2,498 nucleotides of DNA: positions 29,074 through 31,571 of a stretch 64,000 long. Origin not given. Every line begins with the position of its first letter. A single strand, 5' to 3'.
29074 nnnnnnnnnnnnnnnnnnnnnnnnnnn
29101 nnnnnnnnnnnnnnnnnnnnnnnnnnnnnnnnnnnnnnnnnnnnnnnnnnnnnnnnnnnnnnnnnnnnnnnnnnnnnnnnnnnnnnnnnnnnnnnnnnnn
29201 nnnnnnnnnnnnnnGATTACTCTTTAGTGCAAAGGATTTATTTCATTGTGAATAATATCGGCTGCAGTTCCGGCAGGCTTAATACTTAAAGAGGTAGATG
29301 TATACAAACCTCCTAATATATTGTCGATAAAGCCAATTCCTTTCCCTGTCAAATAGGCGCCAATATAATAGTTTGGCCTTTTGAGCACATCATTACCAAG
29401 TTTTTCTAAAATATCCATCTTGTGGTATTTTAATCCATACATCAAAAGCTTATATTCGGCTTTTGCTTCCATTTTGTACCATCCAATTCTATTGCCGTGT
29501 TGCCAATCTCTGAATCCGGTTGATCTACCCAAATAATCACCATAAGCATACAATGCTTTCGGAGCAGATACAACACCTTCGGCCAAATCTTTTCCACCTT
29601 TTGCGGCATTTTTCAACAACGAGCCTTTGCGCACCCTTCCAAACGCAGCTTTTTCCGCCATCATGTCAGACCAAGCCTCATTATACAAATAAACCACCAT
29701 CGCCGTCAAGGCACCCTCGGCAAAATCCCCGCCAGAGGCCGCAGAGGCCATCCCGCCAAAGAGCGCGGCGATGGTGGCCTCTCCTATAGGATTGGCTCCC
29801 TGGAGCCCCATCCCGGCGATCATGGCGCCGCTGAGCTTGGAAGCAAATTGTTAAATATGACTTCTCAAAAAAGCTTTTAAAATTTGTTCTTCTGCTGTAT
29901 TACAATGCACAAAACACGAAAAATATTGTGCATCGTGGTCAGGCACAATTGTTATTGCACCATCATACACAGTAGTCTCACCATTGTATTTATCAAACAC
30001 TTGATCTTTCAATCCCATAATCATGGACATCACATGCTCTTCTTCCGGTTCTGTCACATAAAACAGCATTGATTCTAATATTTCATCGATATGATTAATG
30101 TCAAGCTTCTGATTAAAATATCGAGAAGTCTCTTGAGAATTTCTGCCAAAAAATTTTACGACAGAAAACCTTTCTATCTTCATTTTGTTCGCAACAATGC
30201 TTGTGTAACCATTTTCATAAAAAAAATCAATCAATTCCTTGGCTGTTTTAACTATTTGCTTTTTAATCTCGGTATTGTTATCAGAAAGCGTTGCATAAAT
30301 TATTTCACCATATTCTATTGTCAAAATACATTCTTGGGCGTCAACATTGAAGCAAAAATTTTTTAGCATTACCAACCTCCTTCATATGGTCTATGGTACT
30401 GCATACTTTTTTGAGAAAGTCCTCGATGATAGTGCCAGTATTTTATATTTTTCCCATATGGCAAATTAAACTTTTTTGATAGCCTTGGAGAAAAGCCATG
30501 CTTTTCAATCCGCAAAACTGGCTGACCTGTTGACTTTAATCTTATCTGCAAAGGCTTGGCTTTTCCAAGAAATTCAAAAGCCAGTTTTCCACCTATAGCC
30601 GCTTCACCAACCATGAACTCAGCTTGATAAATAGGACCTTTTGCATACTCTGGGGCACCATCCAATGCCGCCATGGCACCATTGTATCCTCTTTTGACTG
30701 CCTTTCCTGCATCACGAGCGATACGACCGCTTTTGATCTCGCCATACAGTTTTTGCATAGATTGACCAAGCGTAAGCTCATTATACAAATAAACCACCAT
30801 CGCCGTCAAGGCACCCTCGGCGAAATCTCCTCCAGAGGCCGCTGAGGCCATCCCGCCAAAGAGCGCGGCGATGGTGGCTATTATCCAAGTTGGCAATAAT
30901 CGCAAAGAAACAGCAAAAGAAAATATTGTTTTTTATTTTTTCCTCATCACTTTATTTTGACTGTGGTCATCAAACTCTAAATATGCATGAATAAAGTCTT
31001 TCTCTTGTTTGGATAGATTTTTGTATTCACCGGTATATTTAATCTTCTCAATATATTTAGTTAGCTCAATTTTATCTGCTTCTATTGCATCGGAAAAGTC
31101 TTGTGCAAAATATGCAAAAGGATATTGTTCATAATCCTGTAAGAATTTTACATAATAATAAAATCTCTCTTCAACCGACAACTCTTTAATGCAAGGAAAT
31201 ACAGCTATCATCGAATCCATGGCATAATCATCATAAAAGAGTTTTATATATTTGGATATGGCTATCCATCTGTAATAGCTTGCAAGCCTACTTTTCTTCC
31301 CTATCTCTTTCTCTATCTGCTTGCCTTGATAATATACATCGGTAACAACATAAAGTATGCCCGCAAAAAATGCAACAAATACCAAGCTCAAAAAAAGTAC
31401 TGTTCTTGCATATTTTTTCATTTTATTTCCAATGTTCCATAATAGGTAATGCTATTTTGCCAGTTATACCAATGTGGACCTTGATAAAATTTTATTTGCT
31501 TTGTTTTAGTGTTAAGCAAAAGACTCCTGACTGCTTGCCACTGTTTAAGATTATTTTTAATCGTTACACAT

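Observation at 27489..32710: Array of four toxin-CT/immunity cassettes plus two remnants: an orphan polymorphic-toxin locus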

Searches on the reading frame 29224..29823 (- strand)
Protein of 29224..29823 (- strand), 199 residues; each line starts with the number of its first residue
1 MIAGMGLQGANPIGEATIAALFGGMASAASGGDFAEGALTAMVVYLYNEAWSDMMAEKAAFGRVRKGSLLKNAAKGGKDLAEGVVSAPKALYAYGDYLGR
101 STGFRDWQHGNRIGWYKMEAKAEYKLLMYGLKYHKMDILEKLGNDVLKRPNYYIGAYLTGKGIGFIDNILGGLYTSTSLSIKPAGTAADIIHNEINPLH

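Call 5: search_protein_families(library=pfam, proteins=[window:29224-29823:-], max_evalue=1)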
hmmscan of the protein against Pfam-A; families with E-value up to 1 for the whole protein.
window:29224-29823:- (199 aa): 0 families

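Call 22: search_protein_families(library=padloc, proteins=[window:29224-29823:-], max_evalue=0.1)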
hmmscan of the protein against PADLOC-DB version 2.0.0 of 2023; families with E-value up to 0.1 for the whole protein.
window:29224-29823:- (199 aa): 0 families

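Call 23: search_protein_families(library=ncbifam, proteins=[window:29224-29823:-], max_evalue=0.1)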
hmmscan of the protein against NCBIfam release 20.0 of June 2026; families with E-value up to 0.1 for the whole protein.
window:29224-29823:- (199 aa): 0 families

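Call 51: search_solved_structures(query=window:29224-29823:-, max_evalue=10)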
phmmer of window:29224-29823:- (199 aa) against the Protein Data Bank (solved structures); distinct sequences matched with E-value up to 10: 1.
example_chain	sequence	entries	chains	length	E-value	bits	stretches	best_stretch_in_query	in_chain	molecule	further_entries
3fi7_A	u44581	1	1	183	0.41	13.6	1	94-157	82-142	Lmo1076 protein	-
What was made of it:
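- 29224..29676 (-): CT3: 150-aa tip with the conserved motif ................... No family or PDB match (calls 5, 23, 51).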

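Call 88: predict_structure(alignment_id=A11)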
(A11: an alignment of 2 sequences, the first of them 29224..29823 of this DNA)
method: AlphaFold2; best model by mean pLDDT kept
length: 199 residues; sequences in the alignment: 2
mean_pLDDT: 35.4   pTM: 0.33
mean pLDDT of the five models: 35.4, 34.9, 33.2, 32.0, 31.4
residues with pLDDT >= 90: 0; 70-90: 0; 50-70: 38; < 50: 161
segments of 3 or more residues with pLDDT < 50: 1-13, 46-92, 99-199
pLDDT, mean of each block of 10 residues (from residue 1): 30 53 54 56 48 31 28 30 35 51 44 32 34 29 26 23 28 25 25 27
secondary structure, 60 per line:
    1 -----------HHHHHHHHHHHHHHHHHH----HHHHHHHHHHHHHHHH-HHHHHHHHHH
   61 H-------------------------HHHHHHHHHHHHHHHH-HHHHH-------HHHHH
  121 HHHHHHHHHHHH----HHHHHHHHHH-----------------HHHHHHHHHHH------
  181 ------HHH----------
elements in order: H12-29 H34-49 H51-61 H87-102 H104-108 H116-132 H137-146 H164-174
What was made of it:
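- Tried and rejected: AlphaFold model of cassette 3 (2-sequence alignment): mean pLDDT 35, unusable and not searched (call 88).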

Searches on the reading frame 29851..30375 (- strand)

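Call 5: search_protein_families(library=pfam, proteins=[window:29851-30375:-], max_evalue=1)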
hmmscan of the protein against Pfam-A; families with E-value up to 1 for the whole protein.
window:29851-30375:- (174 aa): 2 families
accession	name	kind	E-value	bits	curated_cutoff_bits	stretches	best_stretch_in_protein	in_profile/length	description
PF20302.4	HisK-N-like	-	0.019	15.6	27.8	1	78-126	30-76/132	HisK-N-like globin domain of the ASK signalosome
PF23423.1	DUF7111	-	0.066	14.1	27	1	34-118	4-87/87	Family of unknown function (DUF7111)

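Call 22: search_protein_families(library=padloc, proteins=[window:29851-30375:-], max_evalue=0.1)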
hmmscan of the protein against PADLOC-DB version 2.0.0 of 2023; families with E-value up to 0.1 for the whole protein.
window:29851-30375:- (174 aa): 0 families

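Call 23: search_protein_families(library=ncbifam, proteins=[window:29851-30375:-], max_evalue=0.1)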
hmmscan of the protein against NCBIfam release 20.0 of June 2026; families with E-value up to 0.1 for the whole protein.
window:29851-30375:- (174 aa): 0 families

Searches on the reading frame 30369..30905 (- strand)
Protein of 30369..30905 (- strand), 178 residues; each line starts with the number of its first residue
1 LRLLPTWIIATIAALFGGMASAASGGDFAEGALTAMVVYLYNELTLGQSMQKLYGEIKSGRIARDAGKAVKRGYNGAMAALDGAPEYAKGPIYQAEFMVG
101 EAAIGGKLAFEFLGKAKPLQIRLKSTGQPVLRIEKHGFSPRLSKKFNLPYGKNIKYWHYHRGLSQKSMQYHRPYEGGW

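Call 5: search_protein_families(library=pfam, proteins=[window:30369-30905:-], max_evalue=1)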
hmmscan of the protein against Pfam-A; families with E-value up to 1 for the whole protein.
window:30369-30905:- (178 aa): 0 families

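Call 22: search_protein_families(library=padloc, proteins=[window:30369-30905:-], max_evalue=0.1)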
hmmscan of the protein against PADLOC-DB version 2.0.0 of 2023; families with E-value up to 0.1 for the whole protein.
window:30369-30905:- (178 aa): 0 families

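Call 23: search_protein_families(library=ncbifam, proteins=[window:30369-30905:-], max_evalue=0.1)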
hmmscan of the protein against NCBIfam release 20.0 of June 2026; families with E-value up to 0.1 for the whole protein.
window:30369-30905:- (178 aa): 0 families

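Call 50: search_solved_structures(query=window:30369-30905:-, max_evalue=10)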
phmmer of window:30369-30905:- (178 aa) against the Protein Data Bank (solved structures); distinct sequences matched with E-value up to 10: 1.
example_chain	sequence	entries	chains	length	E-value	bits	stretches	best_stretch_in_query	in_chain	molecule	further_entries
5y88_T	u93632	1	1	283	2.1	11.9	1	127-165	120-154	Pre-mRNA-splicing factor CWC23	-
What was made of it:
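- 30369..30776 (-): CT2: basic 135-aa tip with no detectable relative. No Pfam, NCBIfam or PDB hit (calls 5, 23, 50).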

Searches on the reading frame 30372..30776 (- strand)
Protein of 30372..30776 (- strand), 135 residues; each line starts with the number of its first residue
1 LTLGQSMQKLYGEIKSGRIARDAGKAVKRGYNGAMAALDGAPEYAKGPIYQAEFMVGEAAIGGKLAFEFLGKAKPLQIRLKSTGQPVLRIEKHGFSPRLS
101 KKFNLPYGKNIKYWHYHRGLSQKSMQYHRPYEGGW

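Call 53: find_homologous_proteins(query=window:30372-30776:-, max_evalue=0.1)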
Query seq(135 aa) (135 aa): 1 proteins with E <= 0.1 among 12 candidates.
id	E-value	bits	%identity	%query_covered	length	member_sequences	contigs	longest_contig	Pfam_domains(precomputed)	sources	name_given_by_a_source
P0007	2.3e-84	299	100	100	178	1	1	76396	-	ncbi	-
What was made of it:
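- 30369..30776 (-): Only a self hit among 5.8 billion proteins (call 53).
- On Orphan rhs-CT/rhsI array (Rhs polymorphic toxin system): CT2/I2 has no relatives to test (call 53).
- Tried and rejected: CT2 homologue search: self hit only (call 53).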

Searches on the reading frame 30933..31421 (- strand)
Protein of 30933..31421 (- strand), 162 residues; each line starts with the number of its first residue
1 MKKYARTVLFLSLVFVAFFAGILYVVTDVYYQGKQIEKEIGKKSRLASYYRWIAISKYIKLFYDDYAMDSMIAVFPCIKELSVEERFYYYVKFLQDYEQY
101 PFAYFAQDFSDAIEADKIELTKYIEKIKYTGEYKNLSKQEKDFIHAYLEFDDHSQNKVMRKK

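Call 5: search_protein_families(library=pfam, proteins=[window:30933-31421:-], max_evalue=1)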
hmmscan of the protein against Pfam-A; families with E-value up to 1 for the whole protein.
window:30933-31421:- (162 aa): 2 families
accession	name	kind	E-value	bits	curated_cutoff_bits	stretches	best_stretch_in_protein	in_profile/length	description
PF24129.1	DUF7396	-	0.16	12.6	27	1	2-29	3-30/46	Family of unknown function (DUF7396)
PF25452.1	TM225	-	0.4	11.1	27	1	9-62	98-149/165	TM225-like domain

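Call 22: search_protein_families(library=padloc, proteins=[window:30933-31421:-], max_evalue=0.1)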
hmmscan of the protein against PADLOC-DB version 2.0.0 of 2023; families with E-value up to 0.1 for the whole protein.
window:30933-31421:- (162 aa): 0 families

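Call 23: search_protein_families(library=ncbifam, proteins=[window:30933-31421:-], max_evalue=0.1)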
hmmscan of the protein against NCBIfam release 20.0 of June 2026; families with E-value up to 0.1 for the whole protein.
window:30933-31421:- (162 aa): 1 family
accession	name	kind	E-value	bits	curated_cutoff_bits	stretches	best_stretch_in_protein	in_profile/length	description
NF041317.1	HtdO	equivalog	0.054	13.5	150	0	6-38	2-34/153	plasmid transfer protein HtdO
